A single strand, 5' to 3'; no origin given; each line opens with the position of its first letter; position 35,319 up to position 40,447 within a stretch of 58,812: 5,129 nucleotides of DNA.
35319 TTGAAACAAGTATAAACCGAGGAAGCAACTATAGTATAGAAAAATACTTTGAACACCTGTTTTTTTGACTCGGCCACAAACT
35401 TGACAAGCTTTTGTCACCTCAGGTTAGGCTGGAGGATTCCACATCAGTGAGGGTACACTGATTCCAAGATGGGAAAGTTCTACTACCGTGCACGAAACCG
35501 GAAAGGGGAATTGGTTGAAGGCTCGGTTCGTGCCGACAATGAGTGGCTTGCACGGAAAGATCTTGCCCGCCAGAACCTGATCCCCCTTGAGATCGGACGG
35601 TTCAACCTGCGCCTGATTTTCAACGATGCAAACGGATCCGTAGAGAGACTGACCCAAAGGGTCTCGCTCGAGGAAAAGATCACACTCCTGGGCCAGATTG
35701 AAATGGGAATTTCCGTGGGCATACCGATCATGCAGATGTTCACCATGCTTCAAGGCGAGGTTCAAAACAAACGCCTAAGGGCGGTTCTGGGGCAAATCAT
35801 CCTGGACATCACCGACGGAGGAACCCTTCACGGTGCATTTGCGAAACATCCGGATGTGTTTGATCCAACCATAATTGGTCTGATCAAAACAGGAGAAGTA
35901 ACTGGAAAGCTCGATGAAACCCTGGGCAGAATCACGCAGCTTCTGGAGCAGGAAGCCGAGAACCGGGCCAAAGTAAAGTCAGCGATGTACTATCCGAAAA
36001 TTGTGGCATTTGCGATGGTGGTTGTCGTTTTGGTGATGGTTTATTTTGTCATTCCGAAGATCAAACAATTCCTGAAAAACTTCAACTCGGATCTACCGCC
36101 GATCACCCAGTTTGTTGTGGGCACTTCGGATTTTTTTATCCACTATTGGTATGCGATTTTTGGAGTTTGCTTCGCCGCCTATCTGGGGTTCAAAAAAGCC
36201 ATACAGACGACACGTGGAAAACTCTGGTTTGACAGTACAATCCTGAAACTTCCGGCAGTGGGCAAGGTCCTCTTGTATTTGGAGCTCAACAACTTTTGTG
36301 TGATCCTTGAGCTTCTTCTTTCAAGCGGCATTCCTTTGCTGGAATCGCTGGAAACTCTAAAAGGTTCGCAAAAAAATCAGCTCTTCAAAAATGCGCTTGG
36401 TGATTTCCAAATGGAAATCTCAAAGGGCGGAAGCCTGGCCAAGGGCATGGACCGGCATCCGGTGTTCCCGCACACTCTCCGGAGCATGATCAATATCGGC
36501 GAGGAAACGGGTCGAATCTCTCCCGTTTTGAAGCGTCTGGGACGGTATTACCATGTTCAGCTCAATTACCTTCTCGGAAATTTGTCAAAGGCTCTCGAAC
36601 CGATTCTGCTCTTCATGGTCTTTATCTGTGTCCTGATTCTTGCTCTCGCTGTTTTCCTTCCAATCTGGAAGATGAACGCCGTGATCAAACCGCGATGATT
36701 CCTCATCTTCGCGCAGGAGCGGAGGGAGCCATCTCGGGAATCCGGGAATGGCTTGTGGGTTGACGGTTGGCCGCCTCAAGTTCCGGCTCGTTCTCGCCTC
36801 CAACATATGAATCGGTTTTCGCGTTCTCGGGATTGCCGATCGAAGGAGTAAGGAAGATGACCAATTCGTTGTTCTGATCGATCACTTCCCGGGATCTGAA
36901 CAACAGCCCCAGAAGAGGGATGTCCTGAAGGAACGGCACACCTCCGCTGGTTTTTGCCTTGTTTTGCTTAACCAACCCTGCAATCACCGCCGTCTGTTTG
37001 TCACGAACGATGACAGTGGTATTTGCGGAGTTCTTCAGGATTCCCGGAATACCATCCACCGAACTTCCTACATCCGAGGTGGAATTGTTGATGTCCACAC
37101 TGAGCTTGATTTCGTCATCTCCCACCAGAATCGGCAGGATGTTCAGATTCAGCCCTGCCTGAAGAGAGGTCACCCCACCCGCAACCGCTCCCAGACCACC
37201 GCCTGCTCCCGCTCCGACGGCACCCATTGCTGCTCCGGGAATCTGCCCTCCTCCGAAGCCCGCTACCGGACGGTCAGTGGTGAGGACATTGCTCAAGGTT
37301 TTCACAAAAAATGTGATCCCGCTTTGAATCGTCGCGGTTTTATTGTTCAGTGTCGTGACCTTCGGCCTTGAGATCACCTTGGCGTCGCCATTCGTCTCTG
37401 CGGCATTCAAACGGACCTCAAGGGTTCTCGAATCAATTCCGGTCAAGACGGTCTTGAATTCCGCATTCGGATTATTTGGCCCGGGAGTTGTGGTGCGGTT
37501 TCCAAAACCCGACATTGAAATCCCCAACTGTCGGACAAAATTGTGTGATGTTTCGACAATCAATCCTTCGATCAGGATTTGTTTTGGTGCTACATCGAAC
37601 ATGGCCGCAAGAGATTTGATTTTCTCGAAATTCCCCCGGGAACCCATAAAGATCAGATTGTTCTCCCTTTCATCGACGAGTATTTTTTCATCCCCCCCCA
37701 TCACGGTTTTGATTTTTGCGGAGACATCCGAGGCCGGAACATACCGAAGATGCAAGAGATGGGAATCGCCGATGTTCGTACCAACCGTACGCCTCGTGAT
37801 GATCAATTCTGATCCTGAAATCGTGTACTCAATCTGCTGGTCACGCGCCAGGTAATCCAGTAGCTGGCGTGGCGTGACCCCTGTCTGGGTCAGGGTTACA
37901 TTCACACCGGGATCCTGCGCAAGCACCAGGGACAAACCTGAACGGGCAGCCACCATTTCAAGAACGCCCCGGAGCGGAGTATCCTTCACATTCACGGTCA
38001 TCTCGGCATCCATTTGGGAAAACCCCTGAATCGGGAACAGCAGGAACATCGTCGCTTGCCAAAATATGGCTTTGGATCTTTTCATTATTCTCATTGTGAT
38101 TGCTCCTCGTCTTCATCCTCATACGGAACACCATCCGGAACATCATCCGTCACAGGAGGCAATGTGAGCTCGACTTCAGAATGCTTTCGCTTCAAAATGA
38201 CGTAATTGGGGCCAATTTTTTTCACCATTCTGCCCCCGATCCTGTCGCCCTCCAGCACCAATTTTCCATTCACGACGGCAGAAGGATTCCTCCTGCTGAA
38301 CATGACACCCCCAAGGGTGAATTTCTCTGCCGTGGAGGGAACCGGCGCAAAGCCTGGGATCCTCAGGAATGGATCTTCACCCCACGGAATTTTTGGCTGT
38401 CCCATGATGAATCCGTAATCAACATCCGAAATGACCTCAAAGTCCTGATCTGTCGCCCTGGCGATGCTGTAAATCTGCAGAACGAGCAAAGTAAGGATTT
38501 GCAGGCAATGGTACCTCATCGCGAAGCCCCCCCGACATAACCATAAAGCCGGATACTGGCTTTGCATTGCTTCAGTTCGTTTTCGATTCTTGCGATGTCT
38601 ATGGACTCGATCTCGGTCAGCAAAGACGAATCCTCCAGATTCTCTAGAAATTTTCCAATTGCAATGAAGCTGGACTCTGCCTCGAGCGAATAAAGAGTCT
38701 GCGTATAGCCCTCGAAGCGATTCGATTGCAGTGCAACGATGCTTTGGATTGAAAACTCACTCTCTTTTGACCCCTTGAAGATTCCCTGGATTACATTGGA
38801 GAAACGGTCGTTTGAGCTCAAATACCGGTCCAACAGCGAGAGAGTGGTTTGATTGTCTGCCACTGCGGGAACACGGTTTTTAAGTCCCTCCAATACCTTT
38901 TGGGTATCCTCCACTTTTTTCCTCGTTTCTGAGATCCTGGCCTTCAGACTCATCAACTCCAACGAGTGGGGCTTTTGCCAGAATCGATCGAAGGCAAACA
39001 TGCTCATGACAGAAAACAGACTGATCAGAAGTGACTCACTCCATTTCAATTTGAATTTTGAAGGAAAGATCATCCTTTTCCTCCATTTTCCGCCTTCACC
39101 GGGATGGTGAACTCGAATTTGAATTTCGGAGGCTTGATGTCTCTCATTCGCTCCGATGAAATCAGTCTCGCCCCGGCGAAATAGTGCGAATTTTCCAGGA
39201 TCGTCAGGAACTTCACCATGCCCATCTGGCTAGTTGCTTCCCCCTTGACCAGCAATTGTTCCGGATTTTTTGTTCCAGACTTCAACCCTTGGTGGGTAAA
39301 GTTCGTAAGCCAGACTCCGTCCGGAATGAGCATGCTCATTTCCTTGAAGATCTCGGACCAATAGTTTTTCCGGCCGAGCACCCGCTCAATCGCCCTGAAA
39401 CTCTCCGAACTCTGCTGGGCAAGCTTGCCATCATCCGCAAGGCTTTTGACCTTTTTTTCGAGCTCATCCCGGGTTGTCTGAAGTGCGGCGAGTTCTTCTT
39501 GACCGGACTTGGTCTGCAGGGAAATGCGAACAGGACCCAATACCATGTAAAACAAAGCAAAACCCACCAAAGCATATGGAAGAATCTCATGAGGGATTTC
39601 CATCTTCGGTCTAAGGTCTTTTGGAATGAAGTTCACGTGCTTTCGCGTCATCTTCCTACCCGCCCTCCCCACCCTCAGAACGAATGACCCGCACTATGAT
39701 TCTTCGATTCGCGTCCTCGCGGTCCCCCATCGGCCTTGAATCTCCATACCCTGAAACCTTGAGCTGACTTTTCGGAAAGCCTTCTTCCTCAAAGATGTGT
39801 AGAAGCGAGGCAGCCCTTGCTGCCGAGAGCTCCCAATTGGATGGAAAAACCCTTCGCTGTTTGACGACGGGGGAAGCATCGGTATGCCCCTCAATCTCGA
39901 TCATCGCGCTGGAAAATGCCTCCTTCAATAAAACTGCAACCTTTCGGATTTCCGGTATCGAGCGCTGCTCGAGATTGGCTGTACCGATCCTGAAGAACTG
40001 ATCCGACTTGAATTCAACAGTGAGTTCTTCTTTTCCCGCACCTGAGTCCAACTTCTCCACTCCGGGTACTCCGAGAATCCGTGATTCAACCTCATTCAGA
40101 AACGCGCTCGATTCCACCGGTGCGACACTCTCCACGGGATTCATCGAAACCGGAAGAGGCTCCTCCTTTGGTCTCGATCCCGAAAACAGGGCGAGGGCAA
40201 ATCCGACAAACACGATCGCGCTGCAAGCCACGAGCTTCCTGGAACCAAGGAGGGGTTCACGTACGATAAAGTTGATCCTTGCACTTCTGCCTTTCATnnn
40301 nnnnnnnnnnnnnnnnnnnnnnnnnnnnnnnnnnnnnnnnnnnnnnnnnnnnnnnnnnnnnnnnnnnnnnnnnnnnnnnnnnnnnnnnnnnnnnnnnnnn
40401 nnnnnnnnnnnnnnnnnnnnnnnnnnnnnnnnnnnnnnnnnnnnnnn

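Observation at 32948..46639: Hybrid type IV pilus / type II secretion (MSHA-like) machine with duplicated subunit sets and no retraction ATPase or prepilin peptidase in the locus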

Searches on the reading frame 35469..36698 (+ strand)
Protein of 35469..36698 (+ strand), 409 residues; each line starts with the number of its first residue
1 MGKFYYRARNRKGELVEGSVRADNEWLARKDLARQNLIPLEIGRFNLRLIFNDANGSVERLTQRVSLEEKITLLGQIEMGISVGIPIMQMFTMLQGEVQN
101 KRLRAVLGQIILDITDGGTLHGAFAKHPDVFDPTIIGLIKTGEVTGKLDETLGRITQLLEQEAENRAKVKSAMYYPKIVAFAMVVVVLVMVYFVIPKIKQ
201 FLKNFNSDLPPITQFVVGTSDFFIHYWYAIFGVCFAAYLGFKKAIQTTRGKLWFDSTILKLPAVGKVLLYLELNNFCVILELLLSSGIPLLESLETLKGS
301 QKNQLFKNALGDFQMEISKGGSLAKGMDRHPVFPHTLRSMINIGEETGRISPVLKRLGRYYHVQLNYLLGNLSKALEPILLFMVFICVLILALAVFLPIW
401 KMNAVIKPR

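Call 4: search_protein_families(library=pfam, proteins=[window:35469-36698:+], max_evalue=0.01)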
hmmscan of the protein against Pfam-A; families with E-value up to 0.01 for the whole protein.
window:35469-36698:+ (409 aa): 1 family
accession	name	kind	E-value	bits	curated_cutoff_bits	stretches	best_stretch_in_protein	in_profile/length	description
PF00482.28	T2SSF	-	3.4e-50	169.7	25.2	2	79-196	7-125/125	Type II secretion system (T2SS), protein F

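Call 6: search_protein_families(library=ncbifam, proteins=[window:35469-36698:+], max_evalue=0.01)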
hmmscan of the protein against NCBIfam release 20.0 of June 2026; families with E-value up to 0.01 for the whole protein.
window:35469-36698:+ (409 aa): 6 families
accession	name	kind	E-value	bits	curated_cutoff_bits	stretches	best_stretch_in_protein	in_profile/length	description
TIGR02120.1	GspF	equivalog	7.3e-82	275.7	424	1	4-406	1-401/401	type II secretion system inner membrane protein GspF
NF052607.1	T4PiliAsmPilCThrm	equivalog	1.5e-72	244.9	700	1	1-402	1-400/406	type IV pilus assembly protein PilC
NF007861.0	PRK10573.1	equivalog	5.3e-68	229.9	401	1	4-407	7-399/401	protein transport protein HofC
NF052606.1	T4PiliAsmPilCMyx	equivalog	5.3e-63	213.3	700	1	3-407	21-419/419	type IV pilus assembly protein PilC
NF047826.1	T3SSXpsF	equivalog_domain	6.7e-42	143.7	650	1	1-406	1-404/405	type II secretion system protein XpsF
NF041012.2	T4P_ComGB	equivalog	1.8e-36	126.1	240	1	70-402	3-330/332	competence type IV pilus assembly protein ComGB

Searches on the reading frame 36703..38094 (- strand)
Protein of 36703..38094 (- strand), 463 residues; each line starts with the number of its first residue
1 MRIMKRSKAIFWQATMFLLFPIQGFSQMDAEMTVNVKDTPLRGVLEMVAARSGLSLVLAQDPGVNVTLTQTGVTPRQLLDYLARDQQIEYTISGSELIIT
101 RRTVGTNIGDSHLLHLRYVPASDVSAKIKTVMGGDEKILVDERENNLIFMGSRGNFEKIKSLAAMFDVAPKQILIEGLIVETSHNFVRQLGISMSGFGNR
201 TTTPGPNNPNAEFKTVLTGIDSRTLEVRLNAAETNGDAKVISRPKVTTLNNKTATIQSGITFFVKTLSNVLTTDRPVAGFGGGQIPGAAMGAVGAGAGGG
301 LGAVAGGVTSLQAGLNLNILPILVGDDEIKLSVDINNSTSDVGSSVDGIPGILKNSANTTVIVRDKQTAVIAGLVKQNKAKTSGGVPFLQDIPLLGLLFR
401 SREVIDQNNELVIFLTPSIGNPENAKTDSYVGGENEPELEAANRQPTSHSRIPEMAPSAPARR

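Call 4: search_protein_families(library=pfam, proteins=[window:36703-38094:-], max_evalue=0.01)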
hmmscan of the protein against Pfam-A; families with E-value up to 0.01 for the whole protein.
window:36703-38094:- (463 aa): 3 families
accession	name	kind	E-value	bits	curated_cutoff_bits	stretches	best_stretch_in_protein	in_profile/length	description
PF00263.26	Secretin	-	3.6e-38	131.2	27.5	1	231-419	1-167/169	Bacterial type II and III secretion system protein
PF03958.22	Secretin_N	-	9.6e-07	29.4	28.2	1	112-172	2-69/69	Bacterial type II/III secretion system short domain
PF07660.19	STN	-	0.0025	18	28.4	0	65-101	15-51/52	Secretin and TonB N terminus short domain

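Call 6: search_protein_families(library=ncbifam, proteins=[window:36703-38094:-], max_evalue=0.01)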
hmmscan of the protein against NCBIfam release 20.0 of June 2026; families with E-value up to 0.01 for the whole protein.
window:36703-38094:- (463 aa): 9 families
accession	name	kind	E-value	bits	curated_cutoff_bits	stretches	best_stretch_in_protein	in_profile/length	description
TIGR02515.1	IV_pilus_PilQ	subfamily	4.7e-51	174.1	284.35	3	309-419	315-426/428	type IV pilus secretin PilQ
TIGR02516.1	type_III_yscC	equivalog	1.1e-40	139.6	238.45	2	308-419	342-460/463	type III secretion system outer membrane ring subunit SctC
TIGR02517.1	type_II_gspD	equivalog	2.5e-39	135.2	351.35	2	221-419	413-589/600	type II secretion system secretin GspD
NF010083.0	PRK13568.1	equivalog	4.4e-27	94.9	554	2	314-418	309-415/419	DNA uptake porin HofQ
TIGR02519.1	pilus_MshL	equivalog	3.2e-26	92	250.2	2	308-419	169-289/290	pilus (MSHA type) biogenesis protein MshL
NF011873.0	PRK15346.1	equivalog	3.3e-23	82.1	524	2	138-268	238-372/499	EscC/YscC/HrcC family type III secretion system outer membrane ring protein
NF007851.2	PRK10560.1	exception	7.6e-18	64.5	598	2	308-419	295-408/412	DNA uptake porin HofQ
NF042912.1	Amuc_1098_fam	equivalog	1.7e-11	42.9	750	1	354-422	730-798/805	Amuc_1098 family type IV pilus outer membrane protein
TIGR02520.1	pilus_B_mal_scr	equivalog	1.9e-06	26.7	287.65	0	310-417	400-511/513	PilN family type IVB pilus formation outer membrane protein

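Call 29: search_solved_structures(query=window:36703-38094:-, max_evalue=0.00001)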
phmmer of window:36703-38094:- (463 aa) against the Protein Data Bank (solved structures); distinct sequences matched with E-value up to 0.00001: 22.
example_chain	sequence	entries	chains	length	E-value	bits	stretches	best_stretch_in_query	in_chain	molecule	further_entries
3jc8_Qa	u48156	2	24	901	1.8e-36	129.1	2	307-423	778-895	PilQ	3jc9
9x0w_A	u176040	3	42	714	1.9e-30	109.2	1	309-422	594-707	Fimbrial assembly protein PilQ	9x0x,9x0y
6ve2_A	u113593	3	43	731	1.9e-30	109.2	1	308-422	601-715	Fimbrial assembly protein PilQ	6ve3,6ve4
9sh1_A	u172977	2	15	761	3.5e-22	82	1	122-419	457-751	Type IV pilus biogenesis and competence protein PilQ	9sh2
4av2_A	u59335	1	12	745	3.8e-22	81.9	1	122-419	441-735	TYPE IV PILUS BIOGENESIS AND COMPETENCE PROTEIN PILQ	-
6w6m_A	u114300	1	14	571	2.1e-18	69.5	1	32-419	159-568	Type IV pilus secretin PilQ family protein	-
7ofh_A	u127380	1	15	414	2.4e-14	56.2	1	334-413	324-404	Virion export protein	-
5tcq_A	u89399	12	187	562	3.6e-13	52.3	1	313-414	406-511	Protein InvG | Type 3 secretion system secretin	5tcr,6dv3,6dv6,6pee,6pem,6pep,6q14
8jvb_A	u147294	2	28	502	2.1e-12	49.8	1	241-425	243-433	Type II and III secretion system protein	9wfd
5wln_G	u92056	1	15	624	3.4e-12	49.1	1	138-420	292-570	Type II secretion system protein D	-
6i1x_A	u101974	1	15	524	5.5e-12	48.4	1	131-424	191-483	Type II secretion system protein D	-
6i1y_A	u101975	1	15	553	7.8e-12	47.9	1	285-419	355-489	General secretion pathway protein GspD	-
5wq7_A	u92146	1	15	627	7.9e-12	47.9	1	268-421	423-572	Putative type II secretion system protein D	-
9k8v_A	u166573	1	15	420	1.5e-11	46.9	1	145-419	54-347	General secretion pathway protein D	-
5wq8_A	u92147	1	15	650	1e-10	44.3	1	144-419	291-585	Type II secretion system protein D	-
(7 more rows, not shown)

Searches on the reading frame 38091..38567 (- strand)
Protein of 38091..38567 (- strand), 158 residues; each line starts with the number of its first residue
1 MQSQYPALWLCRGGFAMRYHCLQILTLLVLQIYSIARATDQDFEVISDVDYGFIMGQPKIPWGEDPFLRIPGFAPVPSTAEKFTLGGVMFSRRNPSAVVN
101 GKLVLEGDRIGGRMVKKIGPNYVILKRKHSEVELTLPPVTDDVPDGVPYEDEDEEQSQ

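Call 4: search_protein_families(library=pfam, proteins=[window:38091-38567:-], max_evalue=0.01)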
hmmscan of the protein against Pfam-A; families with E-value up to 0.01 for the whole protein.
window:38091-38567:- (158 aa): 2 families
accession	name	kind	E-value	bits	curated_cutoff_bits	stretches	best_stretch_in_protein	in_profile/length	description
PF23862.1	CdsD_C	-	0.00029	21.3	27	1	93-127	14-48/56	CdsD C-terminal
PF16537.11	T2SSB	-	0.0014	18.7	28.4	1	88-134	9-58/60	Type II secretion system protein B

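Call 6: search_protein_families(library=ncbifam, proteins=[window:38091-38567:-], max_evalue=0.01)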
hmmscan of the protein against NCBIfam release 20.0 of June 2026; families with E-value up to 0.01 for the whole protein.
window:38091-38567:- (158 aa): 0 families

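Call 60: search_protein_families(library=pfam, alignment_id=A3, max_evalue=1)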
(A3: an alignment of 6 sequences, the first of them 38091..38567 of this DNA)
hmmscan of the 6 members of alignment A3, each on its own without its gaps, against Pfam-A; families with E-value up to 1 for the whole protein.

A. member 1, window:38091-38567:- (158 aa): 3 families
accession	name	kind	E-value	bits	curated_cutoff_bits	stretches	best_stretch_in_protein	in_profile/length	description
PF23862.1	CdsD_C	-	0.00029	21.3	27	1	93-127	14-48/56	CdsD C-terminal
PF16537.11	T2SSB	-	0.0014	18.7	28.4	1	88-134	9-58/60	Type II secretion system protein B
PF11356.14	T2SSC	-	0.057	13.7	27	1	75-134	72-139/141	Type II secretion system protein C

B. families by the number of members that match (of 6 scanned): 6 families
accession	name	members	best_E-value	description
PF16537.11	T2SSB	6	0.00014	Type II secretion system protein B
PF23862.1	CdsD_C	3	0.00029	CdsD C-terminal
PF23893.1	Y4YQ_C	3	0.0028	Uncharacterised protein Y4YQ C-terminal domain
PF11356.14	T2SSC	2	0.057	Type II secretion system protein C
PF13533.13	Biotin_lipoyl_2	1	0.19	Biotin-lipoyl like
PF09053.15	CagZ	1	0.36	CagZ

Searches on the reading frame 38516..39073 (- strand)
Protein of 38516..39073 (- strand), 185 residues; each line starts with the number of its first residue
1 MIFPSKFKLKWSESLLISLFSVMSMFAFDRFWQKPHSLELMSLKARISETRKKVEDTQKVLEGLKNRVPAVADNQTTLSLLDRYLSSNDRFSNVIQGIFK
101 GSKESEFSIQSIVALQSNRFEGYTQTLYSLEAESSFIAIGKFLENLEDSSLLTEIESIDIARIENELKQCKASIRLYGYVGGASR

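Call 4: search_protein_families(library=pfam, proteins=[window:38516-39073:-], max_evalue=0.01)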
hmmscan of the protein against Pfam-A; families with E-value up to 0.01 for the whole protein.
window:38516-39073:- (185 aa): 1 family
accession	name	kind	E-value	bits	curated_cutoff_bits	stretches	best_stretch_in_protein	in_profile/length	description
PF04350.18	PilO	-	0.0002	22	22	1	42-176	3-140/145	Pilus assembly protein, PilO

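Call 6: search_protein_families(library=ncbifam, proteins=[window:38516-39073:-], max_evalue=0.01)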
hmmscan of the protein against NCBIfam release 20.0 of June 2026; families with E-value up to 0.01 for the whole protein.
window:38516-39073:- (185 aa): 0 families

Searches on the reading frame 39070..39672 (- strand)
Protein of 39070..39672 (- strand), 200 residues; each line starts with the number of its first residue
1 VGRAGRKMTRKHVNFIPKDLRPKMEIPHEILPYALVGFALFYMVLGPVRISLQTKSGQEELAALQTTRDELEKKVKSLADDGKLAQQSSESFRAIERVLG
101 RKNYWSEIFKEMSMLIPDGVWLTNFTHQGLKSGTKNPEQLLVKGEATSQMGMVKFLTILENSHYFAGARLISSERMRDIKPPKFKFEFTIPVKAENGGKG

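Call 4: search_protein_families(library=pfam, proteins=[window:39070-39672:-], max_evalue=0.01)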
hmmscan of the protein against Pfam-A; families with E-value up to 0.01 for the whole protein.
window:39070-39672:- (200 aa): 1 family
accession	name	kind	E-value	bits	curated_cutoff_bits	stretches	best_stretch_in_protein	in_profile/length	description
PF05137.18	PilN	-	4e-10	40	22.8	1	108-193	2-77/78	Fimbrial assembly protein (PilN)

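Call 6: search_protein_families(library=ncbifam, proteins=[window:39070-39672:-], max_evalue=0.01)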
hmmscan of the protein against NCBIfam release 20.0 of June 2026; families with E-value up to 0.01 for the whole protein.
window:39070-39672:- (200 aa): 1 family
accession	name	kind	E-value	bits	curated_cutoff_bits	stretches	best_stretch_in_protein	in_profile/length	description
NF045709.1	Amuc_1101_fam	equivalog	0.0011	17.9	650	1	50-127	395-473/608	Amuc_1101 family PilM-like pilus complex protein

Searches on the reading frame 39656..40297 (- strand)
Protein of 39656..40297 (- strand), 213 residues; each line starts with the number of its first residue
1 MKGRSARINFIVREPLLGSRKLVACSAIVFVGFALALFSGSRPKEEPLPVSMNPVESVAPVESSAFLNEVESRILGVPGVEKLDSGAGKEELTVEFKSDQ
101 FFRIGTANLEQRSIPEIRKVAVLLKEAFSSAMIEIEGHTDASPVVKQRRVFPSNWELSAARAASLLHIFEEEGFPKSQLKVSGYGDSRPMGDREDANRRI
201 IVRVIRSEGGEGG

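Call 4: search_protein_families(library=pfam, proteins=[window:39656-40297:-], max_evalue=0.01)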
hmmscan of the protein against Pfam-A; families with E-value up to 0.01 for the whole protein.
window:39656-40297:- (213 aa): 1 family
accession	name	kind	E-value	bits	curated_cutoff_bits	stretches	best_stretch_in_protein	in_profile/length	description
PF00691.25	OmpA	-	1.2e-15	58.1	27.2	1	101-199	1-94/98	OmpA family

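Call 6: search_protein_families(library=ncbifam, proteins=[window:39656-40297:-], max_evalue=0.01)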
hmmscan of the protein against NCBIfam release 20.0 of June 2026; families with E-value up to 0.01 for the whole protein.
window:39656-40297:- (213 aa): 32 families (the best 25 are shown)
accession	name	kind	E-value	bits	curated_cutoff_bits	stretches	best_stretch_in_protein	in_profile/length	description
NF006541.1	PRK09038.1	equivalog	2.2e-26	93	283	1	89-200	132-244/253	flagellar motor protein MotD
TIGR03350.1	type_VI_ompA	equivalog_domain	5.2e-21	75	139.8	1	89-200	21-128/137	type VI secretion system protein TssL, long form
NF006508.0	PRK08944.1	subfamily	4.2e-18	65.6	259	1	91-201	172-279/304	MotB family protein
NF005382.1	PRK06925.1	equivalog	8.8e-18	65.4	264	1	100-199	117-218/225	flagellar motor protein MotS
NF005195.1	PRK06667.1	equivalog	7.3e-17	61.9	300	1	92-196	116-222/241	flagellar motor protein MotB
NF005999.0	PRK08126.1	subfamily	5.5e-15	55.1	571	1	93-200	318-426/432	hypothetical protein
NF006542.0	PRK09039.1-1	equivalog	3e-14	52.9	388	1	96-200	505-620/627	peptidoglycan -binding protein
NF006543.0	PRK09039.1-2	equivalog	3.5e-14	53.4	305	1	96-202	230-345/350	peptidoglycan -binding protein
NF053611.1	YiaD_Gzip_OmpA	equivalog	3.7e-14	52.9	175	1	89-199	93-201/206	YiaD family glycine zipper/OmpA-like lipoprotein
NF005444.0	PRK07033.1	equivalog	1.9e-12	46.9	520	1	93-201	309-413/438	DotU family type VI secretion system protein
NF006285.1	PRK08457.1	equivalog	7.7e-12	45.5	250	1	91-198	115-220/253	flagellar motor protein MotB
NF005831.1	PRK07734.1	equivalog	1.3e-11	44.8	301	1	82-199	123-238/250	flagellar motor protein MotB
NF005236.0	PRK06742.1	equivalog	2.1e-11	43.8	312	1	100-199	117-218/225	flagellar motor protein MotS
NF006544.0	PRK09039.1-3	equivalog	1.2e-10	41.5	362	1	96-201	222-332/343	peptidoglycan -binding protein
NF006545.0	PRK09039.1-4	equivalog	1.4e-10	41.4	372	1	96-199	222-331/342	peptidoglycan -binding protein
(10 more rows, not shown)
